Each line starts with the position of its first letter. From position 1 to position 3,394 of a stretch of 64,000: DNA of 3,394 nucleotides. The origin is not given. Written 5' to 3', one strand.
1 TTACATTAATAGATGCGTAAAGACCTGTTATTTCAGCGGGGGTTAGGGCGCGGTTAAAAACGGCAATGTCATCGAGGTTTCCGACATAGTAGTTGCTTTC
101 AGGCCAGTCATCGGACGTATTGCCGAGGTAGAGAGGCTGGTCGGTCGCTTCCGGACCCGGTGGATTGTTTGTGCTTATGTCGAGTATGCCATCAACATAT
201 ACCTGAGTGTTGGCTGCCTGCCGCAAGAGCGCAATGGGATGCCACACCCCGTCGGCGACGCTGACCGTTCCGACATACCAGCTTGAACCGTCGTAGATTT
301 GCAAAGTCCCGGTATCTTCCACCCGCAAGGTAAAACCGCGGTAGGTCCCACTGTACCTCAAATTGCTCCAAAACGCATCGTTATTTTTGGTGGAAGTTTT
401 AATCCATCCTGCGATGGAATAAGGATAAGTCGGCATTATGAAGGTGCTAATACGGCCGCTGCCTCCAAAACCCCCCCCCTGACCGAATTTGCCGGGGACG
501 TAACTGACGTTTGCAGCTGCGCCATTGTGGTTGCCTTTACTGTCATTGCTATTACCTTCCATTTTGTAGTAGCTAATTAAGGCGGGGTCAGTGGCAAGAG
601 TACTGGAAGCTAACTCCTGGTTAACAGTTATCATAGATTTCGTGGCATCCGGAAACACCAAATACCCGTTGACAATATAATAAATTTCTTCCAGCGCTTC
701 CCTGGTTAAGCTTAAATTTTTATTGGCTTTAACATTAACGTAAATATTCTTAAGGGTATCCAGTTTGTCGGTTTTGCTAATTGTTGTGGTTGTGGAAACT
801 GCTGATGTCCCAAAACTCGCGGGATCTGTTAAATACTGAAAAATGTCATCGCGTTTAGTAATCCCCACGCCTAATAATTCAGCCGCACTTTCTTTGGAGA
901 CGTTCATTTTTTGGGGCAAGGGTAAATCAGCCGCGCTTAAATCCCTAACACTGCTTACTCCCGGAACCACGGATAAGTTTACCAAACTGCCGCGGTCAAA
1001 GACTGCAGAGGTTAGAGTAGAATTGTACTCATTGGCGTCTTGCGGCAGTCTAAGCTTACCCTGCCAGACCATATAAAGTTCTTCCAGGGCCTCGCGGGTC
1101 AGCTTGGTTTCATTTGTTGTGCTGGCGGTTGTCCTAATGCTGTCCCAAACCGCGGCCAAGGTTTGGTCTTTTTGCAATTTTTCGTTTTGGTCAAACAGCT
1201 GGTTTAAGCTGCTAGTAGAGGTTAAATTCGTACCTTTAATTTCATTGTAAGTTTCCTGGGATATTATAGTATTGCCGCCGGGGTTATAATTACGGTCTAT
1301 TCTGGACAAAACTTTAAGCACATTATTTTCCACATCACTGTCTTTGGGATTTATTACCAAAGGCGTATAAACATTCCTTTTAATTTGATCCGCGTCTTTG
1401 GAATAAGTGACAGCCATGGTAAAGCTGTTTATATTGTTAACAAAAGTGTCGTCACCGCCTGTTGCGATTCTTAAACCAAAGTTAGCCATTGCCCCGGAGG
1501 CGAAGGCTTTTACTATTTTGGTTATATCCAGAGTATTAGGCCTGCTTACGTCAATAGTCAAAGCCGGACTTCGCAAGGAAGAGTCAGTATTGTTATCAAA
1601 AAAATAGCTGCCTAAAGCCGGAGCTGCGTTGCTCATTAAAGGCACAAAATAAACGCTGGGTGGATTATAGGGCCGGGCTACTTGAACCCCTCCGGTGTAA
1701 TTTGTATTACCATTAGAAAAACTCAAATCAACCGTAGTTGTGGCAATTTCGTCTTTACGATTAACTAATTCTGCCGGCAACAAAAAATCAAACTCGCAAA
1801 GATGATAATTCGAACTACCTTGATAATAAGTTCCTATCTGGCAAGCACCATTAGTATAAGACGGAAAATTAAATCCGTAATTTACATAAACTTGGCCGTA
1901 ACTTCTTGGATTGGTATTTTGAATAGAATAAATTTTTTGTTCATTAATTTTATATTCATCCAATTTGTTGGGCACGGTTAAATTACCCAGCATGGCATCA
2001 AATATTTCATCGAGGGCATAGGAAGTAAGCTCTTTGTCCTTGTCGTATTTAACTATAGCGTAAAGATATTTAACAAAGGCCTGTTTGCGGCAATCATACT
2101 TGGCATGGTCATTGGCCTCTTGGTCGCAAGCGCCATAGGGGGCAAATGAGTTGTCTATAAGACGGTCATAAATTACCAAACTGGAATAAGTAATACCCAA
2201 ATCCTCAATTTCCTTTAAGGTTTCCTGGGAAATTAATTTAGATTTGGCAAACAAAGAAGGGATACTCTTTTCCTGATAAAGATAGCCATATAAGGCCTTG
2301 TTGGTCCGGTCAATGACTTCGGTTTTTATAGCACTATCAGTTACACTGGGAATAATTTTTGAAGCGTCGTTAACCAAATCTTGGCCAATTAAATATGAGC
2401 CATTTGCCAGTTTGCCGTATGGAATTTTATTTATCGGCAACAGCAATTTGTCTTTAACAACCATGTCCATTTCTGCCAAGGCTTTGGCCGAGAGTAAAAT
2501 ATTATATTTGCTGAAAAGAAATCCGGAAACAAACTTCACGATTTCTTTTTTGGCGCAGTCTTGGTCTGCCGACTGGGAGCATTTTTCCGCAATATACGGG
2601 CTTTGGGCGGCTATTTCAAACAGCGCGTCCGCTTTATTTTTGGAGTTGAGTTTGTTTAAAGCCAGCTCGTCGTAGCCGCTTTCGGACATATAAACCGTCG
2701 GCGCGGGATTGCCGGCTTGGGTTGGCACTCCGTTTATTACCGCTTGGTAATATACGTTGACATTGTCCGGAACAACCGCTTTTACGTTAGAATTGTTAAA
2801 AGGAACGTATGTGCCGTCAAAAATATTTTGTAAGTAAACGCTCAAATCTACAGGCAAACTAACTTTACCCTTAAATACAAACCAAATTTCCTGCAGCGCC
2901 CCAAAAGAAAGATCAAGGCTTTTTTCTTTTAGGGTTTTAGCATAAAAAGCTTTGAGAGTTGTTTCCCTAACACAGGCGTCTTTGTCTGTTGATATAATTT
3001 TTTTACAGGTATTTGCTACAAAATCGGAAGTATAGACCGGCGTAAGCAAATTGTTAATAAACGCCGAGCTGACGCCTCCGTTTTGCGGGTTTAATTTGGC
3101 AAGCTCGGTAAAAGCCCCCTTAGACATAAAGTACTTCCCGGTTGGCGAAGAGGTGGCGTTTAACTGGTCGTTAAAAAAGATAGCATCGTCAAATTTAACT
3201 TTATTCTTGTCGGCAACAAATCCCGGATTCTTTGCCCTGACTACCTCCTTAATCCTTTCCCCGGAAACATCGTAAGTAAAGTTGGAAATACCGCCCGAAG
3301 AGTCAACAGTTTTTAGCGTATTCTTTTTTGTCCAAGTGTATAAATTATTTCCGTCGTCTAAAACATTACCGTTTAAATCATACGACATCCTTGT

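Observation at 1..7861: Giant RHS/YD-repeat protein with SpvB-like N-terminus and LamG domain; the toxin-bearing C-terminus lies outside the window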

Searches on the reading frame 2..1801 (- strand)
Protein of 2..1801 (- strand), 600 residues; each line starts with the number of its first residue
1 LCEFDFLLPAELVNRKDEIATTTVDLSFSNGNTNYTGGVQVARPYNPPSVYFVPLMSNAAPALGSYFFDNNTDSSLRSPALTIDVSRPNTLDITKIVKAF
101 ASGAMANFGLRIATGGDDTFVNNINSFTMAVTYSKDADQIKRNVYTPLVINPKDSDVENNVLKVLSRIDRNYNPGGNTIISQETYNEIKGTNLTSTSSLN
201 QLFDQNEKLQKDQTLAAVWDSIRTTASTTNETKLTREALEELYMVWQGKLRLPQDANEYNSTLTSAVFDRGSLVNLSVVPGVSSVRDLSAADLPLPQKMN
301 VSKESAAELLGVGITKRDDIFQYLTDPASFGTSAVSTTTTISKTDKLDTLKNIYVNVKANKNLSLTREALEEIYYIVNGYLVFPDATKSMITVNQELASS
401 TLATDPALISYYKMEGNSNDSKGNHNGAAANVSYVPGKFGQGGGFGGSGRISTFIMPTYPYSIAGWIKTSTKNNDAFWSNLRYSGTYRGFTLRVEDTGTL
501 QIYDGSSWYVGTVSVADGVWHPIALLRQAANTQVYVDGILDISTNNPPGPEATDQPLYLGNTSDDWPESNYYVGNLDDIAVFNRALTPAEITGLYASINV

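Call 15: find_related_loci(query=window:2-1801:-, collection=genome_contigs, flank=10000)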
Query window:2-1801:- (600 aa) in genome_contigs; peptide patterns used: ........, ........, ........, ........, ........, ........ (x = any residue, [..] = any of these).
40 stretches matched a pattern, but none encodes a relative of the query by tblastn (E <= 1e-3).

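Call 16: find_related_loci(query=window:2-1801:-, collection=metagenome_contigs, flank=10000)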
Query window:2-1801:- (600 aa) in metagenome_contigs; peptide patterns used: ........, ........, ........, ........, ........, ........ (x = any residue, [..] = any of these).
97 stretches matched a pattern, but none encodes a relative of the query by tblastn (E <= 1e-3).

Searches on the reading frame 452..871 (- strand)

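Call 44: search_protein_families(library=pfam, proteins=[window:452-871:-], max_evalue=1)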
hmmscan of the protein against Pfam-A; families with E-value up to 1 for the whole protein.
window:452-871:- (140 aa): 1 family
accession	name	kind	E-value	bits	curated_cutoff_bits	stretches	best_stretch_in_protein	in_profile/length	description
PF22507.2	DUF6994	-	0.12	12.5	27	1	14-86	53-122/226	Family of unknown function (DUF6994)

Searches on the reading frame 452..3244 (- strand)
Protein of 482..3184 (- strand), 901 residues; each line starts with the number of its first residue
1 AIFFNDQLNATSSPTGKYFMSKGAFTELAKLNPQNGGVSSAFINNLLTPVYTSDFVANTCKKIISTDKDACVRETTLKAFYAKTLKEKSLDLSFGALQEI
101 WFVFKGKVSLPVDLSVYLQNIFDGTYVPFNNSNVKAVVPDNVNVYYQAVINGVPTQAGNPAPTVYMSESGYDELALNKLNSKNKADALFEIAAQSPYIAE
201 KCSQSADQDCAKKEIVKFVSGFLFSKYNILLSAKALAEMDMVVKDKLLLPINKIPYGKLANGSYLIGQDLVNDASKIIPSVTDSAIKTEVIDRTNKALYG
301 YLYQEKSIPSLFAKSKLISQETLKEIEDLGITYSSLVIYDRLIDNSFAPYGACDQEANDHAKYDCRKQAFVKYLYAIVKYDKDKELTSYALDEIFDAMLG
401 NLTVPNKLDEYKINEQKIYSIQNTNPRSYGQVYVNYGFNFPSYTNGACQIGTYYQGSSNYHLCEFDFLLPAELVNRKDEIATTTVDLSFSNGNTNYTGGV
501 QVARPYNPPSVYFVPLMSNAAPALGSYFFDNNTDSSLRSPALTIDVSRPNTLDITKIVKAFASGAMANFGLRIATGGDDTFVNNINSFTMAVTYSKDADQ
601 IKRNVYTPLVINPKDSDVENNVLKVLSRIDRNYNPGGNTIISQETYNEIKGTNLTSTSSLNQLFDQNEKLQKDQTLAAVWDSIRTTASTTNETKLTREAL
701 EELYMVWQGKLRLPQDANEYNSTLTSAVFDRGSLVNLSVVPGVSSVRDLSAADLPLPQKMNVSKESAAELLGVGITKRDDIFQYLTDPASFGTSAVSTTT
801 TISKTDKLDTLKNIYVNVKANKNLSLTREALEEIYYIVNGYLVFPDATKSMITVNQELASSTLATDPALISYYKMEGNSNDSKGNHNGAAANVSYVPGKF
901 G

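Call 41: find_homologous_proteins(query=window:482-3184:-, max_evalue=0.001)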
Query window:482-3184:-: 8000 candidates shared short words with the query, none scored E <= 0.001.

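Call 51: search_protein_representatives(protein=window:482-3184:-)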
Query: 901 residues. Proteins with E-value up to 0.001 (for the whole library): 68; up to 1e-10: 20; up to 1e-30: 4. The best 68 are listed.
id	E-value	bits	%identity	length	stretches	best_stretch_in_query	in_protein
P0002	2.0e-177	608.5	45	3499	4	271-841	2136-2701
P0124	6.6e-89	315.7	38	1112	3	278-600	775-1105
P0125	4.8e-79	283.0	34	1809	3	349-848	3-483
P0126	1.2e-39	152.7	42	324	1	469-722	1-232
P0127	7.3e-28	113.7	42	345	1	551-728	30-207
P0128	5.1e-27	110.9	34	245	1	360-574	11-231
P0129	2.6e-21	92.1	54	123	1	289-380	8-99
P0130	2.7e-20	88.7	43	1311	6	861-898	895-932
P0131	9.0e-20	87.0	46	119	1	342-428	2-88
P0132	1.6e-15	73.0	42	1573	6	857-900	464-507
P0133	4.5e-15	71.4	46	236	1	730-843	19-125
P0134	1.8e-14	69.5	37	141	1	146-267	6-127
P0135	7.1e-14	67.5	36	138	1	119-243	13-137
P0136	1.3e-13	66.6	53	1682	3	840-901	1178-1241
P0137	6.6e-13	64.3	50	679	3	856-895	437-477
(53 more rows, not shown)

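Call 57: predict_structure(alignment_id=A1)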
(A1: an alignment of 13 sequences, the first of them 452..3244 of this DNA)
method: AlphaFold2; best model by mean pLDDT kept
length: 931 residues; sequences in the alignment: 13
mean_pLDDT: 64.9   pTM: 0.47
mean pLDDT of the five models: 64.9, 63.1, 61.9, 60.6, 52.2
residues with pLDDT >= 90: 57; 70-90: 412; 50-70: 217; < 50: 245
segments of 3 or more residues with pLDDT < 50: 1-37, 133-153, 176-181, 278-292, 454-466, 472-478, 514-524, 543-547, 550-552, 649-653, 708-712, 742-744, 755-780, 808-824, 866-931
pLDDT, mean of each block of 10 residues (from residue 1): 25 24 24 41 74 66 84 82 63 85 84 78 73 45 39 53 74 52 73 87 87 79 80 91 90 91 79 53 41 64 86 81 79 84 88 86 77 86 91 89 83 91 84 83 69 46 51 49 76 89 82 47 51 61 48 57 67 83 78 65 78 87 72 78 58 59 84 80 78 66 63 64 80 77 60 45 37 37 64 69 57 33 50 63 58 61 42 23 24 24 24 26 27 36
secondary structure, 60 per line:
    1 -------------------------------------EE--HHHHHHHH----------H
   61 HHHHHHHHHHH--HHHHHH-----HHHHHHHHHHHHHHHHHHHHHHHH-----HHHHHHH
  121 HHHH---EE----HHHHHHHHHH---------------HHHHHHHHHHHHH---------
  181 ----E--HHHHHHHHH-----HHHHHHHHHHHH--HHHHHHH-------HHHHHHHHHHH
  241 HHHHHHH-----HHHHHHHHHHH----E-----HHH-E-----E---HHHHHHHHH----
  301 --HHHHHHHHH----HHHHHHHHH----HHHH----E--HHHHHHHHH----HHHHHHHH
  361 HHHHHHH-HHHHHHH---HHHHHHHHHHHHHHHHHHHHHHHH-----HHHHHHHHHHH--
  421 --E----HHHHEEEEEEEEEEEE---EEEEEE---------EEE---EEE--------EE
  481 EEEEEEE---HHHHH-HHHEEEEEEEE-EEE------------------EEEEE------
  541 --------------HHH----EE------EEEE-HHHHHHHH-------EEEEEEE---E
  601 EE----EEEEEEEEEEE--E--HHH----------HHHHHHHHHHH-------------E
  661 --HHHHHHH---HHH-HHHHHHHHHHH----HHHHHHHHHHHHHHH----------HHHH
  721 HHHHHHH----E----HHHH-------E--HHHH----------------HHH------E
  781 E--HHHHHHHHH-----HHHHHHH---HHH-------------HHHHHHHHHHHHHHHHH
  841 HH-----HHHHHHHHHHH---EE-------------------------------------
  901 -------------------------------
elements in order (helices of 4 or more, strands of 3 or more residues): H42-49 H60-71 H74-79 H85-108 H114-124 H134-143 H159-171 H188-196 H202-213 H216-222 H230-247 H253-263 H288-296 H303-311 H316-324 H329-332 H340-348 H353-367 H369-375 H379-402 H408-418 H428-431 E432-443 E447-452 E462-464 E468-470 E479-487 H491-495 E500-507 E509-511 E530-534 E570-573 H575-582 E590-596 E600-602 E607-617 H636-646 H663-669 H677-687 H692-706 H717-727 H737-740 H751-754 H784-792 H798-804 H824-842 H848-858

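Call 59: fold_search(model_id=the predicted structure, library=pdb)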
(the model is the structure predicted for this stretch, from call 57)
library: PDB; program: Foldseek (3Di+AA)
matches with E <= 10: 495; with E <= 0.001: 1
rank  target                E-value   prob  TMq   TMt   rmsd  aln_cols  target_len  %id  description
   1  8wab_A                8.3e-04  1.00  0.14  0.58   6.0       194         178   13  Crystal structure of a chondroitin sulfate-binding carbohydrate binding module of a chondroitinase (released 2024-01-17)
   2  8wab_B                1.1e-03  1.00  0.14  0.59   5.8       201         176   11  Crystal structure of a chondroitin sulfate-binding carbohydrate binding module of a chondroitinase (released 2024-01-17)
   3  8fxv_A                6.5e-03  1.00  0.11  0.29   8.9       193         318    9  Crystal structure of human proTGF-beta2 in complex with Nb18 (released 2023-06-21)
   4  8fxs_A                8.4e-03  1.00  0.12  0.32   7.1       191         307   10  Crystal structure of human pro-TGF-beta2 in complex with Nb9 (released 2023-06-21)
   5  8fxs_B                2.0e-02  1.00  0.12  0.32   8.5       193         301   10  Crystal structure of human pro-TGF-beta2 in complex with Nb9 (released 2023-06-21)
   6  9ktq                  2.3e-02  0.51  0.08  0.21  15.4       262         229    6  Crystal structure of the pathogen-secreted apoplastic GH12 xyloglucan-specific endoglucanase XEG1 (released 2025-12-10)
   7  8vsd_F                6.8e-02  0.99  0.11  0.29   9.9       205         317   10  avb8/L-TGF-b1/GARP (released 2024-09-11)
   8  5ffo_H                6.8e-02  0.89  0.11  0.27  16.7       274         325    8  Integrin alpha V beta 6 in complex with pro-TGF-beta (released 2017-01-25)
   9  3p1i_B                8.9e-02  0.97  0.10  0.43   9.6       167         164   11  Ligand binding domain of human ephrin type-B receptor 3 (released 2011-01-19)
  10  9wah_J                8.9e-02  0.35  0.08  0.21  13.5       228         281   11  Yeast-expressed polio type 1 stabilized virus-like particles (released 2026-03-04)
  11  9f0k_A                8.9e-02  0.30  0.09  0.22  16.2       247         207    8  Poliovirus type 1 (strain Mahoney) expanded conformation stabilised virus-like particle (PV1 SC6b) from a mammalian ex (released 2025-01-29)
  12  8rew_C                1.1e-01  0.97  0.10  0.37   7.4       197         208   10  CryoEM structure of human GARP-lTGFbeta1 in complex with a Fab fragment derived from an activating antibody. (released 2025-03-26)
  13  7x2g_A                1.1e-01  0.30  0.08  0.22  13.4       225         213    9  Cryo-EM structure of Coxsackievirus B1 empty particle in complex with nAb nAb 2E6 (CVB1-E:2E6) (released 2022-09-28)
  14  5ktz_1                1.1e-01  0.47  0.09  0.26  10.3       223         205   10  expanded poliovirus in complex with VHH 12B (released 2016-11-02)
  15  8e8z_1                1.2e-01  0.25  0.08  0.20  18.1       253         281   11  9H2 Fab-Sabin poliovirus 1 complex (released 2023-06-21)
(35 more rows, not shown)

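Call 85: fold_search(model_id=the predicted structure, library=viral)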
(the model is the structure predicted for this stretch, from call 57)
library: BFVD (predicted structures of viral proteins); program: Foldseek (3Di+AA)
matches with E <= 10: 599; with E <= 0.001: 4
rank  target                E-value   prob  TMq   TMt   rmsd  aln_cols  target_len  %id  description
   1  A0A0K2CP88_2          1.2e-04  1.00  0.14  0.17   6.6       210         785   11  Carbohydrate-binding module family 96 domain-containing protein [Brevibacillus phage SecTim467]
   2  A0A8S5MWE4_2          1.3e-04  1.00  0.13  0.15   8.0       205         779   18  Tail protein [Siphoviridae sp. ctsBB38]
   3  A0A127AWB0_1          5.1e-04  1.00  0.14  0.10   7.1       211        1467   12  Pectate lyase [Bacillus phage SP-15]
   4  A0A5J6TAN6            5.4e-04  1.00  0.14  0.21   6.4       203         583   12  (no name in the UniProt tables at hand)
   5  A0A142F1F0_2          1.7e-03  1.00  0.14  0.17   6.6       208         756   11  Putative tail fiber protein [Bacillus phage Shbh1]
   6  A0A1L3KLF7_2          2.3e-03  0.47  0.10  0.10  30.4       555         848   10  (no name in the UniProt tables at hand)
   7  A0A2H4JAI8            2.8e-03  1.00  0.13  0.19   8.1       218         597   12  Putative structural protein [uncultured Caudovirales phage]
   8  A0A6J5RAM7            8.5e-03  1.00  0.14  0.47   5.7       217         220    9  Uncharacterized protein [uncultured Caudovirales phage]
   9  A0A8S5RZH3            1.2e-02  1.00  0.12  0.22   9.7       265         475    8  Uncharacterized protein [Myoviridae sp. ctNQV2]
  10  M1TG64                1.2e-02  0.54  0.08  0.21  16.4       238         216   10  Capsid protein [Diporeia sp. associated circular virus]
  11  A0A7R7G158            1.4e-02  1.00  0.12  0.15   9.9       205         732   16  (no name in the UniProt tables at hand)
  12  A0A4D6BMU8            1.4e-02  0.85  0.10  0.25  10.2       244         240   12  Putative capsid protein [Insect-associated ssDNA molecule]
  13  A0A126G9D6            1.6e-02  0.94  0.11  0.25  11.3       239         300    9  (no name in the UniProt tables at hand)
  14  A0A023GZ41            1.8e-02  0.80  0.09  0.27   9.6       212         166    8  Capsid protein (Fragment) [Tomato aspermy virus]
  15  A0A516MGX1            3.1e-02  0.63  0.10  0.14  15.7       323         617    6  (no name in the UniProt tables at hand)
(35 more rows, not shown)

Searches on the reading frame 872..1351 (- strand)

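Call 44: search_protein_families(library=pfam, proteins=[window:872-1351:-], max_evalue=1)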
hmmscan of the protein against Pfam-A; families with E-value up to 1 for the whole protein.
window:872-1351:- (160 aa): 1 family
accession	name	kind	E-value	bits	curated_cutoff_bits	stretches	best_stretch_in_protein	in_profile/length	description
PF24203.1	Phage_ProQ_C_like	-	0.15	13.2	27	1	48-93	61-106/112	Phage ProQ C-terminal-like domain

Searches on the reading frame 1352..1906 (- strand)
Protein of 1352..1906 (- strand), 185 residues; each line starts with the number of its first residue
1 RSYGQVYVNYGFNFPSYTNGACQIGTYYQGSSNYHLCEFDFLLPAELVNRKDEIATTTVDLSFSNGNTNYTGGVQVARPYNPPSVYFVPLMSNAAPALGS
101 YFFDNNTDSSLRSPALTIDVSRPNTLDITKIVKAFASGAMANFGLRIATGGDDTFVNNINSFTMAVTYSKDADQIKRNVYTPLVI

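Call 44: search_protein_families(library=pfam, proteins=[window:1352-1906:-], max_evalue=1)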
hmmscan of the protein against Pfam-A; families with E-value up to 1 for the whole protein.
window:1352-1906:- (185 aa): 0 families

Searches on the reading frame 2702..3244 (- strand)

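Call 44: search_protein_families(library=pfam, proteins=[window:2702-3244:-], max_evalue=1)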
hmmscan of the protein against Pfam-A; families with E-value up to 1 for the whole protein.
window:2702-3244:- (181 aa): 1 family
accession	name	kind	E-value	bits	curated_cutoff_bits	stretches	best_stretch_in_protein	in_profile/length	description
PF05415.18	Peptidase_C36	-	0.1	13.1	27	1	64-127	27-91/100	Beet necrotic yellow vein furovirus-type papain-like endopeptidase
